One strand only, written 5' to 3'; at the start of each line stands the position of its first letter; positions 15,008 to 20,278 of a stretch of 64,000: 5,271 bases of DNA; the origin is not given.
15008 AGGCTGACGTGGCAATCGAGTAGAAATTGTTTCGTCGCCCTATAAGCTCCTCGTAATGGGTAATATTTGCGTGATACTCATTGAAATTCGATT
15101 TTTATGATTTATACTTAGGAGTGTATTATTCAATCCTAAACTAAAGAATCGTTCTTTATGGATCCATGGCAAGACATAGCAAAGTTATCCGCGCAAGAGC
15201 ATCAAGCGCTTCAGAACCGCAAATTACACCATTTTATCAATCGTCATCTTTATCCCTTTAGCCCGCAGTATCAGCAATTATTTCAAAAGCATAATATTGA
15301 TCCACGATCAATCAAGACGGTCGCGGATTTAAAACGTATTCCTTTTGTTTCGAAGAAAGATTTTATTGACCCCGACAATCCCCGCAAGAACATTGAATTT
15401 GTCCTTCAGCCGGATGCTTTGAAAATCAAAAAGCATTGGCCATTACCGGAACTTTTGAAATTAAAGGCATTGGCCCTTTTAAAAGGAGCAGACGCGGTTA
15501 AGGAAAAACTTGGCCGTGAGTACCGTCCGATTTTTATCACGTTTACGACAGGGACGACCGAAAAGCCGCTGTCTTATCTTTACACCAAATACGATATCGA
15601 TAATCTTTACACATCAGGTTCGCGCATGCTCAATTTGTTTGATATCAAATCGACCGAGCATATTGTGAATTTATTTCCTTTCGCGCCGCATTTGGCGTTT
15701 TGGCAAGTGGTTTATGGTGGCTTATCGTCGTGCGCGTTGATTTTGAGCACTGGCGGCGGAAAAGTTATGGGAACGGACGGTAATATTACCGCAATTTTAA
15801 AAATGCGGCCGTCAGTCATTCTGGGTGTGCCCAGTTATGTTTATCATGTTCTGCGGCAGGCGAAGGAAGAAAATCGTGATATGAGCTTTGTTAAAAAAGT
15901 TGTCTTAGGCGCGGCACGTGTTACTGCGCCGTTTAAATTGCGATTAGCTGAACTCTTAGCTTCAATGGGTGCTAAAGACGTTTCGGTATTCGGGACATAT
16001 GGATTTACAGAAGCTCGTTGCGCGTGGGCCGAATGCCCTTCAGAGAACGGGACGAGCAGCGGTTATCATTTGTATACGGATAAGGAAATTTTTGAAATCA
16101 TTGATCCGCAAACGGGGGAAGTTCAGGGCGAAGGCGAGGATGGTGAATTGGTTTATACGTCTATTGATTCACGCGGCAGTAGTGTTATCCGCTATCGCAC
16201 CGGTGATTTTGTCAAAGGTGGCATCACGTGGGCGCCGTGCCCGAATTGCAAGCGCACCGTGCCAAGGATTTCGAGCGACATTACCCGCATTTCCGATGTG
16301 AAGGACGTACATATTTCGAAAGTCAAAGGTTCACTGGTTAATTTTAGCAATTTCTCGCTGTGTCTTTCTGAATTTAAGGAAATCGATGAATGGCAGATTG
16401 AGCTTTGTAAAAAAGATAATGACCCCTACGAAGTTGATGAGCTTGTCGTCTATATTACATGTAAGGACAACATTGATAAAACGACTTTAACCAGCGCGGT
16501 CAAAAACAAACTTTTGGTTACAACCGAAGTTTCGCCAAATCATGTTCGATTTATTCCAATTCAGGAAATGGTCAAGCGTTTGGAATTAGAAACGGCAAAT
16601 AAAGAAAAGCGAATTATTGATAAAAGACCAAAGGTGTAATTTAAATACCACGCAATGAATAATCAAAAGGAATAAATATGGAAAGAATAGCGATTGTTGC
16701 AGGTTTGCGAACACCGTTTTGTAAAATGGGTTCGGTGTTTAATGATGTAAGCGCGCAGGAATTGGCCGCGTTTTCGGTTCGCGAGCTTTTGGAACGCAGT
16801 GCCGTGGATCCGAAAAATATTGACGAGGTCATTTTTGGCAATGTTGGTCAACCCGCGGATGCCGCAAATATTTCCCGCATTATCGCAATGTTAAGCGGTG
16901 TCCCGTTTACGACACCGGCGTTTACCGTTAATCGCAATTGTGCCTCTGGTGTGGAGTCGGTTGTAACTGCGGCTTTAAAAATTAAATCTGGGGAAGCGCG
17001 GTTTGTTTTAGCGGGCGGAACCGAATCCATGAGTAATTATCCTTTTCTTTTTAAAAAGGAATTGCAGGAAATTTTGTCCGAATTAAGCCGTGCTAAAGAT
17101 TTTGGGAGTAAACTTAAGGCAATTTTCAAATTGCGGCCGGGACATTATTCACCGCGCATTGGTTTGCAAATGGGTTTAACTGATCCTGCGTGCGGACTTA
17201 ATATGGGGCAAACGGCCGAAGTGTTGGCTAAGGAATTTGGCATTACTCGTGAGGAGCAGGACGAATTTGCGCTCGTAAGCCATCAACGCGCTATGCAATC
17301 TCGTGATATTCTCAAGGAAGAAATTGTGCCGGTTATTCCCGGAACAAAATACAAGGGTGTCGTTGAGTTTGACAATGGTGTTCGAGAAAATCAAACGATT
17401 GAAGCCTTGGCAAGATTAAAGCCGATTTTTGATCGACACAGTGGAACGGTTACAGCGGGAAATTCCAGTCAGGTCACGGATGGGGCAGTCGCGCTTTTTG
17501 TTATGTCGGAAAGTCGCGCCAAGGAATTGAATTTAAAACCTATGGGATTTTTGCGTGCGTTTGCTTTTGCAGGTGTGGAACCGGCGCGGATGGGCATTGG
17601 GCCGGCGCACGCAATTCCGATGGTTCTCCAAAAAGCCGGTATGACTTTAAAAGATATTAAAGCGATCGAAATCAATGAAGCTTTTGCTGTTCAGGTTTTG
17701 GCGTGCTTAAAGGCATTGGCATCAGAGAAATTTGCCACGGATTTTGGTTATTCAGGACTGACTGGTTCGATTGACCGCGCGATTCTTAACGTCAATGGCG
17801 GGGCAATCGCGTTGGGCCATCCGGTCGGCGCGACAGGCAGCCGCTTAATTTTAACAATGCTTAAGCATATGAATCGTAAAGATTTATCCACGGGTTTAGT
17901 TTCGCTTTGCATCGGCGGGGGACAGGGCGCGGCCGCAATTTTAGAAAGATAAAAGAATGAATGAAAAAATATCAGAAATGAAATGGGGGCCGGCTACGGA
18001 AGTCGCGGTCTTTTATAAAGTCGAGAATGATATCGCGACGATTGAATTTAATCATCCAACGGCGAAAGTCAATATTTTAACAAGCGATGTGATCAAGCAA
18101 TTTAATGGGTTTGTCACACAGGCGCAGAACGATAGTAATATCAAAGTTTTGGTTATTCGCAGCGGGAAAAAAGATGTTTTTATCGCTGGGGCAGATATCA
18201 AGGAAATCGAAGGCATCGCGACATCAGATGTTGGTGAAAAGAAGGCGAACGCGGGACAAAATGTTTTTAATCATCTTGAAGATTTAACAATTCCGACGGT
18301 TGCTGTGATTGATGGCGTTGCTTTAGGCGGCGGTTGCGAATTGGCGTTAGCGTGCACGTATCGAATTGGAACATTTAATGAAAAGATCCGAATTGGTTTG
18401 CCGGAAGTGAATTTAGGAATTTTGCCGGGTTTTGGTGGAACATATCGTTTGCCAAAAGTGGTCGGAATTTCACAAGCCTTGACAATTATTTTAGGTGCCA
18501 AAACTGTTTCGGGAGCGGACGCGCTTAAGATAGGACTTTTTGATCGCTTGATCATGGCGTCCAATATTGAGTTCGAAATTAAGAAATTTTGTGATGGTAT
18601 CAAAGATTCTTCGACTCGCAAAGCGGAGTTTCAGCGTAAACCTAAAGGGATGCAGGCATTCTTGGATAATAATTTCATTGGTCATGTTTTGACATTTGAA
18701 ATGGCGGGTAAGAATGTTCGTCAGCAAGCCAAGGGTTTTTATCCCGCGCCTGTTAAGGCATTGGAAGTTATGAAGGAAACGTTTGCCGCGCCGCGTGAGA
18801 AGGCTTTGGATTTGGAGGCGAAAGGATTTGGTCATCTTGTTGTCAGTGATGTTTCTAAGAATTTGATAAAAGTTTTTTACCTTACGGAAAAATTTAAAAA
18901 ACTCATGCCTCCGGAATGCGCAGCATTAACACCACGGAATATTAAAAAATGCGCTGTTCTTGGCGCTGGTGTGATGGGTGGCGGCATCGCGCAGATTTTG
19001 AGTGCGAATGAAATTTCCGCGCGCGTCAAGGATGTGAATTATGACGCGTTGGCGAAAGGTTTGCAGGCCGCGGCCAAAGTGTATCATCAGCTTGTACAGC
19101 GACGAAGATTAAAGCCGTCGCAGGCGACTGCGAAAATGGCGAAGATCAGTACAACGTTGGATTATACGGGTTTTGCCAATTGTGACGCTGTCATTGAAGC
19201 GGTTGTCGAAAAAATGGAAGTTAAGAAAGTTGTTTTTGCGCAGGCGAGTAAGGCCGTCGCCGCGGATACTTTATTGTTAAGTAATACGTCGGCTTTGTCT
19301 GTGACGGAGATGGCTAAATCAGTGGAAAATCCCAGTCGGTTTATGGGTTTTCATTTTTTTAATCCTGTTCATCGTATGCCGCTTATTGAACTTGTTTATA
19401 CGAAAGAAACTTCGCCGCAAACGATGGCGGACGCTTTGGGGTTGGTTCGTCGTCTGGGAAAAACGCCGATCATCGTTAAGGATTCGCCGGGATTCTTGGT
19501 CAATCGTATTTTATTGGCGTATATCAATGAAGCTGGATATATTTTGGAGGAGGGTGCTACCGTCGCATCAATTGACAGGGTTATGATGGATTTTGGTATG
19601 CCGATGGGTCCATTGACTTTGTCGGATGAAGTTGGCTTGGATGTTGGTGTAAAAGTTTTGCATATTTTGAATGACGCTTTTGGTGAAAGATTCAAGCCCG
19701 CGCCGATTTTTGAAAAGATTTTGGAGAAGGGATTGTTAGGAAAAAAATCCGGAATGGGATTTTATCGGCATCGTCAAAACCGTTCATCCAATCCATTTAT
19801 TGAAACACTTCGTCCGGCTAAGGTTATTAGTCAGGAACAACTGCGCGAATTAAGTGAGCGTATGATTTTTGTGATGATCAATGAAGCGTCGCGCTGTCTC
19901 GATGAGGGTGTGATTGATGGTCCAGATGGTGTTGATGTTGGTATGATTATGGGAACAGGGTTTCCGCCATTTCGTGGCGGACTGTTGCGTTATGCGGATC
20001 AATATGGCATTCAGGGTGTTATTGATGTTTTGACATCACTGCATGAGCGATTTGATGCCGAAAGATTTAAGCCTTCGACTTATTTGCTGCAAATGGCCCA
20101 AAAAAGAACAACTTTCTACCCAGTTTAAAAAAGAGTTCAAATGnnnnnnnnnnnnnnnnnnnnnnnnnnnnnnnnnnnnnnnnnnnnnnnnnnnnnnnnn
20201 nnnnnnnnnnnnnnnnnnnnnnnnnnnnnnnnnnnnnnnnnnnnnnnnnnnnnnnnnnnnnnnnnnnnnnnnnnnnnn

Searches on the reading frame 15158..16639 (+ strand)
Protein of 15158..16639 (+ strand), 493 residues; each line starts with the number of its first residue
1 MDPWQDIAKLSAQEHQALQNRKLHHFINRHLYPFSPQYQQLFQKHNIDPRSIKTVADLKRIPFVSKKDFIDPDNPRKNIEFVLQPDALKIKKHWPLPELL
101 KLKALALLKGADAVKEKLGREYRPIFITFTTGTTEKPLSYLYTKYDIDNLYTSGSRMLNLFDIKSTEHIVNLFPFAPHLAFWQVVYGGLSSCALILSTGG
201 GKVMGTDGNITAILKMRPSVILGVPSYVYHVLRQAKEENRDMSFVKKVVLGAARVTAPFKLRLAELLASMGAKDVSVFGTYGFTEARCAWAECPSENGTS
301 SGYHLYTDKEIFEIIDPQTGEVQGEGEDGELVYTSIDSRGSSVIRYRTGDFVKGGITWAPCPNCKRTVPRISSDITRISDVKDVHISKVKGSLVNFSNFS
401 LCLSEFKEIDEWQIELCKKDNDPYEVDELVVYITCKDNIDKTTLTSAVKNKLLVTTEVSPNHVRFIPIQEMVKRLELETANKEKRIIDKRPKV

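Call 57: find_homologous_proteins(query=window:15158-16639:+, max_evalue=1e-100)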
Query window:15158-16639:+ (493 aa): 3466 proteins with E <= 1e-100 among 8000 candidates; the best 120 are listed.
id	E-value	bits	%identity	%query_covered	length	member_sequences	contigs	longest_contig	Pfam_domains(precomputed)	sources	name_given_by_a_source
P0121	0.0e+0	1133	100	100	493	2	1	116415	PF00501.35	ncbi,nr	ncbi:MAG: AMP-binding protein [Candidatus Omnitrophica bacterium]|nr:AMP-binding protein [Candidatus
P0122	7.4e-286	966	84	100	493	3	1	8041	PF00501.35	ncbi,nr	ncbi:MAG: phenylacetate--CoA ligase family protein [Candidatus Omnitrophica bacterium]|nr:phenylacet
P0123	2.6e-276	935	82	100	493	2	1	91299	PF00501.35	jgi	-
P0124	2.9e-275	931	81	100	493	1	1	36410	PF00501.35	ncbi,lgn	-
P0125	1.8e-273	926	80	100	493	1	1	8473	PF00501.35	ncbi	-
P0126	1.4e-271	919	79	100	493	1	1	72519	PF00501.35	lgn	-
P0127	2.7e-271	918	79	100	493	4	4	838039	PF00501.35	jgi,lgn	jgi:phenylacetate-CoA ligase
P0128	2.8e-270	915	80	100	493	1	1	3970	PF00501.35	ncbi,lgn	-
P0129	1.1e-269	913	79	100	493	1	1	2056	PF00501.35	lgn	-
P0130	1.2e-266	903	79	100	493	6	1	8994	PF00501.35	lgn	-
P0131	6.8e-263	891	77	100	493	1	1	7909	PF00501.35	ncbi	-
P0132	3.0e-262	889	77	100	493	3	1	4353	PF00501.35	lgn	-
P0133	1.3e-256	870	76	100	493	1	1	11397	PF00501.35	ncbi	-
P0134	1.4e-250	850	74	100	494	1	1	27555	PF00501.35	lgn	-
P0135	7.9e-244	828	71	100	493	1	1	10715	PF00501.35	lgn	-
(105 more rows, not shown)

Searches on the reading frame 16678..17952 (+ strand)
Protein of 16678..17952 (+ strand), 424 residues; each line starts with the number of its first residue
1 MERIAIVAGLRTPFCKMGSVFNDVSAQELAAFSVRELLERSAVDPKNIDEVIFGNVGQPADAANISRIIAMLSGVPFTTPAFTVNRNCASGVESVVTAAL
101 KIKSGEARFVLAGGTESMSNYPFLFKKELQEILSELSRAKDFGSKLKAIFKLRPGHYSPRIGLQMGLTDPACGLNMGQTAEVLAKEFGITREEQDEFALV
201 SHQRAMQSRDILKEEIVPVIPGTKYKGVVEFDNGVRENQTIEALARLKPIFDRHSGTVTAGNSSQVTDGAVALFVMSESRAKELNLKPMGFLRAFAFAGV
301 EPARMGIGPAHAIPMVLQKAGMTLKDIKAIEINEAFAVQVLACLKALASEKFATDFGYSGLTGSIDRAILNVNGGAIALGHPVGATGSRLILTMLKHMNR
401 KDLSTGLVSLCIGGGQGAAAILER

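Call 71: search_protein_families(library=pfam, proteins=[window:16678-17952:+], max_evalue=0.00001)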
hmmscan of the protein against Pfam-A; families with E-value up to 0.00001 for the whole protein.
window:16678-17952:+ (424 aa): 2 families
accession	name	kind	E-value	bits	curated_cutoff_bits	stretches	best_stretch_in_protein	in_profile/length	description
PF00108.29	Thiolase_N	-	1.1e-70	238.4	26.4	1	4-279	1-260/260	Thiolase, N-terminal domain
PF02803.24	Thiolase_C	-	1.1e-42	145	27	1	287-424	2-123/123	Thiolase, C-terminal domain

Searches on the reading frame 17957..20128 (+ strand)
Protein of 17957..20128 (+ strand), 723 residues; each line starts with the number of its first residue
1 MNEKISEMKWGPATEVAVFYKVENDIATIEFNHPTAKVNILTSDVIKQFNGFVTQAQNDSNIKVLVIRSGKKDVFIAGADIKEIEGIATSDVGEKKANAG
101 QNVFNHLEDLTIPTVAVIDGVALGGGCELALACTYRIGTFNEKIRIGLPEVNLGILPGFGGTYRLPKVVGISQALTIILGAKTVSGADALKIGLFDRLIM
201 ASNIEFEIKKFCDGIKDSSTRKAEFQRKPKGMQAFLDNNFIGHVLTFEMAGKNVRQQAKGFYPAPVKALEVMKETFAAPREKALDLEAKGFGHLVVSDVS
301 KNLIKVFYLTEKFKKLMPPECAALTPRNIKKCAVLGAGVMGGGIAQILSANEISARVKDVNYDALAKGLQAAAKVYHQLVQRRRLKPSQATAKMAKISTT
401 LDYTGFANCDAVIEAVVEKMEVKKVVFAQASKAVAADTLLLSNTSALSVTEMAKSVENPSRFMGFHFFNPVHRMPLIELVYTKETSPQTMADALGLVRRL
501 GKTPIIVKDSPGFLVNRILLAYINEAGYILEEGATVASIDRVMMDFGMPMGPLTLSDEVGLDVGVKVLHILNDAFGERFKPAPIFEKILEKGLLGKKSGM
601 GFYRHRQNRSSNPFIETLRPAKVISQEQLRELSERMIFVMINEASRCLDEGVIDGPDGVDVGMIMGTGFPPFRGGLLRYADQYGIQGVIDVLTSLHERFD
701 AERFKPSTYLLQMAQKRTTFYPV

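Call 71: search_protein_families(library=pfam, proteins=[window:17957-20128:+], max_evalue=0.00001)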
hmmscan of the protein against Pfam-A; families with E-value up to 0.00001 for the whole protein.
window:17957-20128:+ (723 aa): 4 families
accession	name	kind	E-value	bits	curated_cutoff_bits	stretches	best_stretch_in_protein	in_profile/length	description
PF02737.24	3HCDH_N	-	5e-57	193.2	22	1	332-509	2-179/180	3-hydroxyacyl-CoA dehydrogenase, NAD binding domain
PF00725.27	3HCDH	-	2.4e-39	134.2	22.1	2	512-604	1-96/97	3-hydroxyacyl-CoA dehydrogenase, C-terminal domain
PF00378.25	ECH_1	-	3.1e-34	118.9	27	1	23-220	3-195/251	Enoyl-CoA hydratase/isomerase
PF16113.10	ECH_2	-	1e-26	94.7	27.2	1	27-206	2-179/335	Enoyl-CoA hydratase/isomerase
